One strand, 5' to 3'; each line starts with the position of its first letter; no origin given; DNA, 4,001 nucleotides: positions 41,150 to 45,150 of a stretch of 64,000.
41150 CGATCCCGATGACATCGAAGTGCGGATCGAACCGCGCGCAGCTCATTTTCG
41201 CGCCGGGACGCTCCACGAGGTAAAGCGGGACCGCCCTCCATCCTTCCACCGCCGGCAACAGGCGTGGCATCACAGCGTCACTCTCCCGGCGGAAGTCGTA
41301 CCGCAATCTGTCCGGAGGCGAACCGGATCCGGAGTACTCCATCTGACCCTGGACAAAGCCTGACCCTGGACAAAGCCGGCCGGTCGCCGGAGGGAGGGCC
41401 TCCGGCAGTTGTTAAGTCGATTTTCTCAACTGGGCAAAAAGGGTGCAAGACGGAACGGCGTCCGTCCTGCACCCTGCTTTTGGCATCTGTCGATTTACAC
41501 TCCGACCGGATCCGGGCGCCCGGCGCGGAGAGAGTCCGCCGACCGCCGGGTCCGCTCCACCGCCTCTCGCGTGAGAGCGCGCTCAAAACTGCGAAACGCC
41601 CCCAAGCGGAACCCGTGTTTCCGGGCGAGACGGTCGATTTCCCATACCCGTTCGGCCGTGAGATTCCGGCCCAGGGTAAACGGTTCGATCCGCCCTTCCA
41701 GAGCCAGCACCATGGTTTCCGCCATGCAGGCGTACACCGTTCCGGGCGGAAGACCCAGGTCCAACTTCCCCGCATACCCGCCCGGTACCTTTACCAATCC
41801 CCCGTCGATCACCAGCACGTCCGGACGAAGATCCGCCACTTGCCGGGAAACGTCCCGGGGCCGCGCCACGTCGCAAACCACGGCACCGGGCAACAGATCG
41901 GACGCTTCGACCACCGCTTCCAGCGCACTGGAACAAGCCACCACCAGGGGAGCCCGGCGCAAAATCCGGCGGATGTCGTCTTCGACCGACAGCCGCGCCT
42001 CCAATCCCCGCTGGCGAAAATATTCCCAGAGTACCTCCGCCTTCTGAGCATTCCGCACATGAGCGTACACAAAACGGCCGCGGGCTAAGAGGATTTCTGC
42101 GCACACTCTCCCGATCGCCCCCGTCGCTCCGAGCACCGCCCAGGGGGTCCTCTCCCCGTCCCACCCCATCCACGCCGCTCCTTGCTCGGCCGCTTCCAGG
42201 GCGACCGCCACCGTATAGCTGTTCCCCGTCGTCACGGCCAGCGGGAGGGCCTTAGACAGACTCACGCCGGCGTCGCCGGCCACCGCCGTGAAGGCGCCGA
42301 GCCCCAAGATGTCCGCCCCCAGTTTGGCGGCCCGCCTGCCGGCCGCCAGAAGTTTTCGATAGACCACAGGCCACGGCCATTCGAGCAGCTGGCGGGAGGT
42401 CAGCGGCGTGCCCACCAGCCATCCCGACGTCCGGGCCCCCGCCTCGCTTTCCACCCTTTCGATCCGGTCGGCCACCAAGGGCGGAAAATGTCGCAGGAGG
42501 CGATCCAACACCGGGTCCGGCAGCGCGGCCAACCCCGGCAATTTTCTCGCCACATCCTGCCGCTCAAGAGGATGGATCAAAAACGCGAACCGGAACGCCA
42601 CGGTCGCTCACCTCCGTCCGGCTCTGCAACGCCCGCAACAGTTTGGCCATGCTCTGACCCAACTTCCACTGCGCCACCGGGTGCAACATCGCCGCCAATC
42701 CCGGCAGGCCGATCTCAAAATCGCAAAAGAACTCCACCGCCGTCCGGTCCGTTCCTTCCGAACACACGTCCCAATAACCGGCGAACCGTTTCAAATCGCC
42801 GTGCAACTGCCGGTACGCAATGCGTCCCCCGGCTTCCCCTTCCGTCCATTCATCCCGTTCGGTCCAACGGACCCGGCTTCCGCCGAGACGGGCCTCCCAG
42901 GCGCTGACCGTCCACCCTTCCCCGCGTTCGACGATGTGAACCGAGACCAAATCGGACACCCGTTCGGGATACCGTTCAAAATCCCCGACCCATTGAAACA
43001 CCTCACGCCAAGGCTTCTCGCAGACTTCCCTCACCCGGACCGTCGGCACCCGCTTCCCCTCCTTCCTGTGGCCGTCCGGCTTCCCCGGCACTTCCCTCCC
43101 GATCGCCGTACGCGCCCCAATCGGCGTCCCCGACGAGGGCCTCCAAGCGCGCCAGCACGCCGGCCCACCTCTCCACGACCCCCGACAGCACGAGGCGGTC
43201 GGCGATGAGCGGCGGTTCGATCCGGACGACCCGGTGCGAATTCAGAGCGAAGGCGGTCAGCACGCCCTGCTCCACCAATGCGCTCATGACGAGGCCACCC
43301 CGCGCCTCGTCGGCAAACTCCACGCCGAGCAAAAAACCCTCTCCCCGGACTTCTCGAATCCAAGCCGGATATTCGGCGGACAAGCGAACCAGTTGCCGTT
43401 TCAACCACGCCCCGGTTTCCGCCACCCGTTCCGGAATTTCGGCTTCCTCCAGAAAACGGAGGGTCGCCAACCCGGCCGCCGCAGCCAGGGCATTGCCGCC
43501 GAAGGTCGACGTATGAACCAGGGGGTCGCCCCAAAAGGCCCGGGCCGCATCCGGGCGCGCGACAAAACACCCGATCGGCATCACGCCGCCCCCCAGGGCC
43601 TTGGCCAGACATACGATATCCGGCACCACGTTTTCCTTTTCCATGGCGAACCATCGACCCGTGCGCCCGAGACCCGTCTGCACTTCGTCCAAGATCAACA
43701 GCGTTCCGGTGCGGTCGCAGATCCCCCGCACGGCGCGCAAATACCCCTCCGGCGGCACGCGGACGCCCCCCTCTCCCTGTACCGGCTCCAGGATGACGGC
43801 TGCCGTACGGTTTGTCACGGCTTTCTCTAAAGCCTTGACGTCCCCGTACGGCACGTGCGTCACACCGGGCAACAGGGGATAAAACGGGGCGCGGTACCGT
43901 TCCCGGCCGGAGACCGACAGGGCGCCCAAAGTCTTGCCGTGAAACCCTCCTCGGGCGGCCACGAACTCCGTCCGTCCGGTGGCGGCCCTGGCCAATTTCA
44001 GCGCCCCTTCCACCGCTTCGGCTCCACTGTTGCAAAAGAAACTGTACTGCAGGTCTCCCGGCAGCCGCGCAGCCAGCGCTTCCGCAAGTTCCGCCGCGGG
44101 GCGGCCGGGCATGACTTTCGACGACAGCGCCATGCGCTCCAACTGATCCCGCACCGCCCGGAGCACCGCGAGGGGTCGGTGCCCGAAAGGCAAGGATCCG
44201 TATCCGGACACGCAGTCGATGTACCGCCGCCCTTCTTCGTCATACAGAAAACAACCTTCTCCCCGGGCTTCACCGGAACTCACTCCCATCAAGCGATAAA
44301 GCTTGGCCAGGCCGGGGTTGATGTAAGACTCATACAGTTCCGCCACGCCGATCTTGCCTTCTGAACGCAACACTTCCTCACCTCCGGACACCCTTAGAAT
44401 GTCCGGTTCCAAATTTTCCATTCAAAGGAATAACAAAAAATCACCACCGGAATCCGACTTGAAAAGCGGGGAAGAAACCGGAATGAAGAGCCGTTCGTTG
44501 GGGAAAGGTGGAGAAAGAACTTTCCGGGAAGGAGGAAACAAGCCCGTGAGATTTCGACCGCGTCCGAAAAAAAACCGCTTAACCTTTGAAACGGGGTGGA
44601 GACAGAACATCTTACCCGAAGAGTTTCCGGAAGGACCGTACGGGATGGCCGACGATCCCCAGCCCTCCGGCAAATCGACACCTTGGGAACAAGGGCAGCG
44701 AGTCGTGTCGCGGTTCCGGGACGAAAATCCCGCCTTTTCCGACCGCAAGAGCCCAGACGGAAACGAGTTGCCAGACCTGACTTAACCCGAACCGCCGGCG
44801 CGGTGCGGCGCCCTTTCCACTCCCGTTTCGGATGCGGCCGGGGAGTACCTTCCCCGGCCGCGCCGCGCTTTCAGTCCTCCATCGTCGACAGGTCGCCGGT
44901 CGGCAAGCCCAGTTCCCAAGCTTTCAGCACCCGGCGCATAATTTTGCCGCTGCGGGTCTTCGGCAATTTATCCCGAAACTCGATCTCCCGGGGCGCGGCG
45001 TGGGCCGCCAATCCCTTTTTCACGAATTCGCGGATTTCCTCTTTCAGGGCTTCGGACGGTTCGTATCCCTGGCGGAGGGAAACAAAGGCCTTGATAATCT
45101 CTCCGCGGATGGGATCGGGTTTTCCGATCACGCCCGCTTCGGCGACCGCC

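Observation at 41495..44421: Aminotransferase - SRPBCC - acyl-ACP-reductase-like operon: candidate fatty aldehyde to fatty amine module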

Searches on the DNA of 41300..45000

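Call 67: search_rna_families(source=window, start=41300, end=45000, threshold=evalue, max_evalue=1)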
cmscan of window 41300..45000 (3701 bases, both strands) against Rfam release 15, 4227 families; matches with E-value up to 1: 0.
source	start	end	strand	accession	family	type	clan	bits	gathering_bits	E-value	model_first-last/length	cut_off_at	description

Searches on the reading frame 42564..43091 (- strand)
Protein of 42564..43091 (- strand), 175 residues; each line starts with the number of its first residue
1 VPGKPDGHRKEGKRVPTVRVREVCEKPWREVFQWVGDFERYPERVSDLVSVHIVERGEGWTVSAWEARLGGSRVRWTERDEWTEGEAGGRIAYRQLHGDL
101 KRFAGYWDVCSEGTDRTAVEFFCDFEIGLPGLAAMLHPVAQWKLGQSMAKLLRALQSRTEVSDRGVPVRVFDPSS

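Call 3: search_protein_families(library=pfam, proteins=[window:42564-43091:-], max_evalue=0.01)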
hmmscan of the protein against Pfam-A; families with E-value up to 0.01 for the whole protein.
window:42564-43091:- (175 aa): 2 families
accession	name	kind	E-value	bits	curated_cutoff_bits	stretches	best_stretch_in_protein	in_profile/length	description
PF03364.25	Polyketide_cyc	-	2e-16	60.8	23.4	1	26-146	3-120/126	Polyketide cyclase / dehydrase and lipid transport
PF10604.15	Polyketide_cyc2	-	4e-09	37.3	27.4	1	27-158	13-140/142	Polyketide cyclase / dehydrase and lipid transport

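Call 4: search_protein_families(library=ncbifam, proteins=[window:42564-43091:-], max_evalue=0.01)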
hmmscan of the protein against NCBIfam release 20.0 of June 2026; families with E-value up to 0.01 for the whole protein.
window:42564-43091:- (175 aa): 1 family
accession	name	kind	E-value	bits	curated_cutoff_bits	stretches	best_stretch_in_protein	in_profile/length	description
NF007999.1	PRK10724.1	equivalog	0.00074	19.7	258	1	30-127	16-110/144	type II toxin-antitoxin system RatA family toxin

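Call 16: find_homologous_proteins(query=window:42564-43091:-, max_evalue=0.001)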
Query window:42564-43091:- (175 aa): 4 proteins with E <= 0.001 among 180 candidates.
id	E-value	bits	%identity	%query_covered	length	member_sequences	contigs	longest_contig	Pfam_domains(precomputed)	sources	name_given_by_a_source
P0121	1.1e-103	363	98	91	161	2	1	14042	PF03364.26,PF10604.16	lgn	-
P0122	6.2e-53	197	58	90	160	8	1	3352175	PF03364.26,PF10604.16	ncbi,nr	ncbi:type II toxin-antitoxin system RatA family toxin [Kyrpidia spormannii]|nr:SRPBCC family protein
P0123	1.4e-21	95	35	84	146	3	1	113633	PF03364.26,PF10604.16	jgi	jgi:ribosome-associated toxin RatA of RatAB toxin-antitoxin module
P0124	1.8e-19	88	36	74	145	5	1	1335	PF03364.26,PF10604.16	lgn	-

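Call 55: predict_structure(alignment_id=A3)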
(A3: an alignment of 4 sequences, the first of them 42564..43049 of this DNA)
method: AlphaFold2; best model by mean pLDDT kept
length: 161 residues; sequences in the alignment: 4
mean_pLDDT: 81.0   pTM: 0.74
mean pLDDT of the five models: 81.0, 76.6, 71.7, 69.1, 39.2
residues with pLDDT >= 90: 66; 70-90: 68; 50-70: 12; < 50: 15
segments of 3 or more residues with pLDDT < 50: 147-161
pLDDT, mean of each block of 10 residues (from residue 1): 89 89 77 86 93 84 94 94 91 92 92 71 79 82 55 33 32
secondary structure, 60 per line:
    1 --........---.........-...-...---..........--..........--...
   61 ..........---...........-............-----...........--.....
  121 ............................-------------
elements in order: E3-10 H14-22 E34-43 E46-55 E58-70 E74-84 E86-97 E103-113 H116-148

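Call 58: fold_search(model_id=the predicted structure, library=pdb)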
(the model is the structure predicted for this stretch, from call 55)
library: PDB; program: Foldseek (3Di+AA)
matches with E <= 10: 1352; with E <= 0.001: 257
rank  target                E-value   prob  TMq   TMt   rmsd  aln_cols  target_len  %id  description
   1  2d4r_A                5.7e-11  1.00  0.78  0.85   2.3       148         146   27  Crystal structure of TTHA0849 from Thermus thermophilus HB8 (released 2005-12-13)
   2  2d4r_C                1.4e-10  1.00  0.78  0.86   2.3       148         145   27  Crystal structure of TTHA0849 from Thermus thermophilus HB8 (released 2005-12-13)
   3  3tfz_F                1.4e-09  1.00  0.76  0.76   3.1       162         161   22  Crystal structure of Zhui aromatase/cyclase from Streptomcyes sp. R1128 (released 2011-09-14)
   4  3tfz_E                1.8e-09  1.00  0.59  0.57   7.2       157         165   24  Crystal structure of Zhui aromatase/cyclase from Streptomcyes sp. R1128 (released 2011-09-14)
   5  3tfz_B                4.5e-09  1.00  0.70  0.68   3.5       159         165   23  Crystal structure of Zhui aromatase/cyclase from Streptomcyes sp. R1128 (released 2011-09-14)
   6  3tfz_A                4.5e-09  1.00  0.72  0.70   4.2       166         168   22  Crystal structure of Zhui aromatase/cyclase from Streptomcyes sp. R1128 (released 2011-09-14)
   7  3tfz_C                7.0e-09  1.00  0.78  0.77   2.9       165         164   21  Crystal structure of Zhui aromatase/cyclase from Streptomcyes sp. R1128 (released 2011-09-14)
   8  5z8o_B                8.3e-08  1.00  0.65  0.70   3.6       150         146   19  Structural of START superfamily protein MSMEG_0129 from Mycobacterium smegmatis (released 2018-03-21)
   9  3tl1_A                2.3e-07  1.00  0.69  0.70   4.0       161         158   14  Crystal structure of the Streptomyces coelicolor WhiE ORFVI polyketide aromatase/cyclase (released 2012-04-04)
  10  2rer                  5.9e-07  1.00  0.72  0.74   3.3       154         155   16  Crystal structure of the aromatase/cyclase domain of TcmN from Streptomyces glaucescens (released 2008-04-22)
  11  2res                  7.8e-07  1.00  0.72  0.76   3.1       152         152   14  Tetracenomycin ARO/CYC mutant R69A (released 2008-04-22)
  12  5z8o_A                8.7e-07  1.00  0.70  0.77   2.9       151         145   18  Structural of START superfamily protein MSMEG_0129 from Mycobacterium smegmatis (released 2018-03-21)
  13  5mxb                  8.7e-07  1.00  0.52  0.54   5.7       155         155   16  Crystal structure of yellow lupin LLPR-10.2B protein in complex with melatonin (released 2018-04-18)
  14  3p9v_B                1.1e-06  1.00  0.59  0.61   4.8       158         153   20  High Resolution Crystal Structure of protein Maqu_3174 from Marinobacter aquaeolei, Northeast Structural Genomics Cons (released 2010-10-27)
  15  3p9v_A                1.1e-06  1.00  0.56  0.56   5.2       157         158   19  High Resolution Crystal Structure of protein Maqu_3174 from Marinobacter aquaeolei, Northeast Structural Genomics Cons (released 2010-10-27)
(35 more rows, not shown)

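Call 84: search_protein_representatives(alignment_id=A3)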
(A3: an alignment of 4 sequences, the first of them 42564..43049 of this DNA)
Query: 4 sequences, 160 profile positions. Proteins with E-value up to 0.001 (for the whole library): 1955; up to 1e-10: 589; up to 1e-30: 27. The best 150 are listed.
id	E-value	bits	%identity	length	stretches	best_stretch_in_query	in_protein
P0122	1.8e-77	274.8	-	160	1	1-159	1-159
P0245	1.8e-50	187.0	-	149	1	1-146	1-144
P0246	1.8e-49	183.8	-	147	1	1-146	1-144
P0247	2.3e-49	183.5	-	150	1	1-146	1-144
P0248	1.0e-43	165.1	-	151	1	1-147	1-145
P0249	2.4e-41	157.4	-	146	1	1-146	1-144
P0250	9.8e-41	155.4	-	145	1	1-146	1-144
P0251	3.0e-39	150.6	-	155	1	1-147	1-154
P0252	5.4e-39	149.8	-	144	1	1-143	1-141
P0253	7.9e-39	149.2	-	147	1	1-145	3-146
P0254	1.6e-38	148.2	-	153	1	1-154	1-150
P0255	9.1e-38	145.8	-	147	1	1-147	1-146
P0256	2.2e-36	141.3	-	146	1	1-142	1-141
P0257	4.4e-36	140.3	-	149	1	1-146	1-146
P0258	2.7e-35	137.7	-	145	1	4-145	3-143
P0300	2.0e-27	112.1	-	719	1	1-148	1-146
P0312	1.3e-26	109.5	-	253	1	12-147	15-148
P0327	9.6e-26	106.7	-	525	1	1-150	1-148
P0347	4.9e-25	104.4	-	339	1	15-146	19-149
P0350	9.1e-25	103.5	-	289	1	10-148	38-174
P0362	8.7e-24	100.3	-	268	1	15-148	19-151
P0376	4.6e-23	98.0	-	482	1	1-145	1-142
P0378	5.7e-23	97.7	-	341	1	14-146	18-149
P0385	9.7e-23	96.9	-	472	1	13-141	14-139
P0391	1.5e-22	96.3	-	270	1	12-147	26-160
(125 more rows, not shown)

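Call 86: search_protein_families(library=pfam, proteins=[P0300, P0327, P0376, P0385, P0347, P0378, P0350, P0391, P0362, P0312], max_evalue=0.001)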
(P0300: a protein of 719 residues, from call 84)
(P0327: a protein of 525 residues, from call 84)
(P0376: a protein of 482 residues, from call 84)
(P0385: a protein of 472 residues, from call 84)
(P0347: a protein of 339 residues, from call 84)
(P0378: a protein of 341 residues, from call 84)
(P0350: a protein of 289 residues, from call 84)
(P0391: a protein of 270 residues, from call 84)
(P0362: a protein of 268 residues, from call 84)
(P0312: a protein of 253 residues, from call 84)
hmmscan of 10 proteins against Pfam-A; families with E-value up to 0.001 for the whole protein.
P0300 (719 aa): 11 families
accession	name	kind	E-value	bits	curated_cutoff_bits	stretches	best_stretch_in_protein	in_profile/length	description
PF02273.21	Acyl_transf_2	-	9.2e-33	114.2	20.3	1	203-434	50-281/294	Acyl transferase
PF03364.25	Polyketide_cyc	-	1.5e-13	51.6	23.4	1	13-134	4-125/126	Polyketide cyclase / dehydrase and lipid transport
PF08241.18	Methyltransf_11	-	6.9e-13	49.5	21.2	1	565-625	43-95/95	Methyltransferase domain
PF13489.12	Methyltransf_23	-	4.7e-12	46.4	27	1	474-693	7-162/164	Methyltransferase domain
PF10604.15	Polyketide_cyc2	-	9.3e-10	39.4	27.4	1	1-143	1-142/142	Polyketide cyclase / dehydrase and lipid transport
PF13847.12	Methyltransf_31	-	1.2e-09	38.4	27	1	576-637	59-114/145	Methyltransferase domain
PF13649.12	Methyltransf_25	-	1.3e-09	39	27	1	571-621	46-97/97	Methyltransferase domain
PF12146.15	Hydrolase_4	-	5.6e-08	32.8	27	0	325-393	166-236/239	Serine aminopeptidase, S33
PF08242.18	Methyltransf_12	-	4.6e-07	30.9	30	1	572-623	50-98/98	Methyltransferase domain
PF01209.24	Ubie_methyltran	-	3.4e-06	27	20.1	1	488-626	46-152/233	ubiE/COQ5 methyltransferase family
PF05148.21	Methyltransf_8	-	0.00011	22.6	27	1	570-629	103-160/219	Hypothetical methyltransferase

P0327 (525 aa): 8 families
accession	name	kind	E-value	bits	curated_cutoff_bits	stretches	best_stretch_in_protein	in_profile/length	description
PF01488.26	Shikimate_DH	-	1.5e-12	48.2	24.3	1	305-418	9-127/138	Shikimate / quinate 5-dehydrogenase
PF10604.15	Polyketide_cyc2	-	1.1e-10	42.4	27.4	1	1-133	1-136/142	Polyketide cyclase / dehydrase and lipid transport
PF03364.25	Polyketide_cyc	-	1.8e-07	31.9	23.4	1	15-128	6-119/126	Polyketide cyclase / dehydrase and lipid transport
PF00056.29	Ldh_1_N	-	2e-06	28.4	27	1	310-384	2-80/141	lactate/malate dehydrogenase, NAD binding domain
PF13460.12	NAD_binding_10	-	2.2e-06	28.1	27.2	1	315-385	1-72/184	NAD(P)H-binding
PF01118.30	Semialdhyde_dh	-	7.4e-05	23.6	26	1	310-404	1-98/121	Semialdehyde dehydrogenase, NAD binding domain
PF03721.20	UDPG_MGDP_dh_N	-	0.0002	21.4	27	0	310-387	2-90/187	UDP-glucose/GDP-mannose dehydrogenase family, NAD binding domain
PF02882.25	THF_DHG_CYH_C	-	0.00044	20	27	0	301-404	29-109/160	Tetrahydrofolate dehydrogenase/cyclohydrolase, NAD(P)-binding domain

P0376 (482 aa): 2 families
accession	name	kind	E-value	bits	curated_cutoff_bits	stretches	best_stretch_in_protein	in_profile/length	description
PF03364.25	Polyketide_cyc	-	4.8e-19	69.3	23.4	1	14-130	4-122/126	Polyketide cyclase / dehydrase and lipid transport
PF10604.15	Polyketide_cyc2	-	1.2e-10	42.3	27.4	1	1-141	1-141/142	Polyketide cyclase / dehydrase and lipid transport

P0385 (472 aa): 3 families
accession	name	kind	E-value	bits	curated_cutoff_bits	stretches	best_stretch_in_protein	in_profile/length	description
PF03364.25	Polyketide_cyc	-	1.9e-20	73.8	23.4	1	16-134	6-125/126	Polyketide cyclase / dehydrase and lipid transport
PF10604.15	Polyketide_cyc2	-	3.6e-13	50.5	27.4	1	1-141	1-140/142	Polyketide cyclase / dehydrase and lipid transport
PF08541.16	ACP_syn_III_C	-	0.00064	20.3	26.6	0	382-452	1-70/90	3-Oxoacyl-[acyl-carrier-protein (ACP)] synthase III C terminal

P0347 (339 aa): 4 families
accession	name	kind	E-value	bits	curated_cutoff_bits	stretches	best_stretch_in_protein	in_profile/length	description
PF03364.25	Polyketide_cyc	-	1.3e-17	64.7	23.4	1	19-136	6-122/126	Polyketide cyclase / dehydrase and lipid transport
PF10604.15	Polyketide_cyc2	-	1.3e-06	29.2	27.4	1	19-144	15-138/142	Polyketide cyclase / dehydrase and lipid transport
PF07238.19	PilZ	-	0.00023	21.9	22.5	0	155-206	3-55/102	PilZ domain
PF07759.17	DUF1615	-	0.00034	20.3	25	1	129-208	55-136/319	Protein of unknown function (DUF1615)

P0378 (341 aa): 3 families
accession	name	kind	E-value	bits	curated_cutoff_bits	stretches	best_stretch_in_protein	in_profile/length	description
PF03364.25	Polyketide_cyc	-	5.7e-16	59.4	23.4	1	20-139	7-125/126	Polyketide cyclase / dehydrase and lipid transport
PF10604.15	Polyketide_cyc2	-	1.7e-05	25.5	27.4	1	21-147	17-141/142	Polyketide cyclase / dehydrase and lipid transport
PF07238.19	PilZ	-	0.00011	22.9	22.5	0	154-240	2-98/102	PilZ domain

P0350 (289 aa): 3 families
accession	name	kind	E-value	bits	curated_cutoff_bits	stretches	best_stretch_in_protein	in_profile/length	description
PF03364.25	Polyketide_cyc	-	2.2e-15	57.4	23.4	1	42-154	5-117/126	Polyketide cyclase / dehydrase and lipid transport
PF10604.15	Polyketide_cyc2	-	7.8e-07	29.9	27.4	1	30-171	4-142/142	Polyketide cyclase / dehydrase and lipid transport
PF07238.19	PilZ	-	2.8e-05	24.8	22.5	1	210-266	26-86/102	PilZ domain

P0391 (270 aa): 2 families
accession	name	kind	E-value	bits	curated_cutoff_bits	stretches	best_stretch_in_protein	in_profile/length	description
PF03364.25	Polyketide_cyc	-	1.8e-16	61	23.4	1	29-140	6-116/126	Polyketide cyclase / dehydrase and lipid transport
PF10604.15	Polyketide_cyc2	-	3.3e-06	27.9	27.4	1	26-155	12-139/142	Polyketide cyclase / dehydrase and lipid transport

P0362 (268 aa): 3 families
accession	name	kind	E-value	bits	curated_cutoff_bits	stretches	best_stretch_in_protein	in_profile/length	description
PF03364.25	Polyketide_cyc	-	3.4e-16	60.1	23.4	1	20-139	7-125/126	Polyketide cyclase / dehydrase and lipid transport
PF10604.15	Polyketide_cyc2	-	1.5e-06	29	27.4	1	20-146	16-140/142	Polyketide cyclase / dehydrase and lipid transport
PF07238.19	PilZ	-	0.00035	21.3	22.5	1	154-228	2-75/102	PilZ domain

P0312 (253 aa): 3 families
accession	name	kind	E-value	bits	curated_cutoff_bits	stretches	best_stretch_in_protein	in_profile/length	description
PF03364.25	Polyketide_cyc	-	4.7e-16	59.6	23.4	1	18-132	6-120/126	Polyketide cyclase / dehydrase and lipid transport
PF07238.19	PilZ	-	2.9e-11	44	22.5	1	154-230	3-84/102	PilZ domain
PF10604.15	Polyketide_cyc2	-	7.4e-09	36.5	27.4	1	16-146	13-142/142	Polyketide cyclase / dehydrase and lipid transport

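Call 87: find_encoding_contigs(protein=P0327, flank=8000, max_places=3)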
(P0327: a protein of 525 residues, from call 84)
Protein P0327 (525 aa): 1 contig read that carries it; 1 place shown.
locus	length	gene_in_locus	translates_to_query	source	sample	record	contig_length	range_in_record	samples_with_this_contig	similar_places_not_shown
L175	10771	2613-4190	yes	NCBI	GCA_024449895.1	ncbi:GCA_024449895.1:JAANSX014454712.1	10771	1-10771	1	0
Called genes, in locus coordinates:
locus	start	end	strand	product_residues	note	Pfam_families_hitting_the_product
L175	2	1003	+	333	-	?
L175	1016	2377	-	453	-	PF01554:MatE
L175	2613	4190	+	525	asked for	PF03364:Polyketide_cyc (weak), PF10604:Polyketide_cyc2, PF00056:Ldh_1_N (weak), PF01488:Shikimate_DH, PF13460:NAD_binding_10 (weak)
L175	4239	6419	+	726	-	PF16927:HisKA_7TM, PF13185:GAF_2 (weak), PF13492:GAF_3, PF02518:HATPase_c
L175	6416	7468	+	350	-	PF00072:Response_reg, PF00211:Guanylate_cyc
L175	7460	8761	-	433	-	PF02518:HATPase_c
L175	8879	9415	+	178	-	PF03551:PadR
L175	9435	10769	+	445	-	?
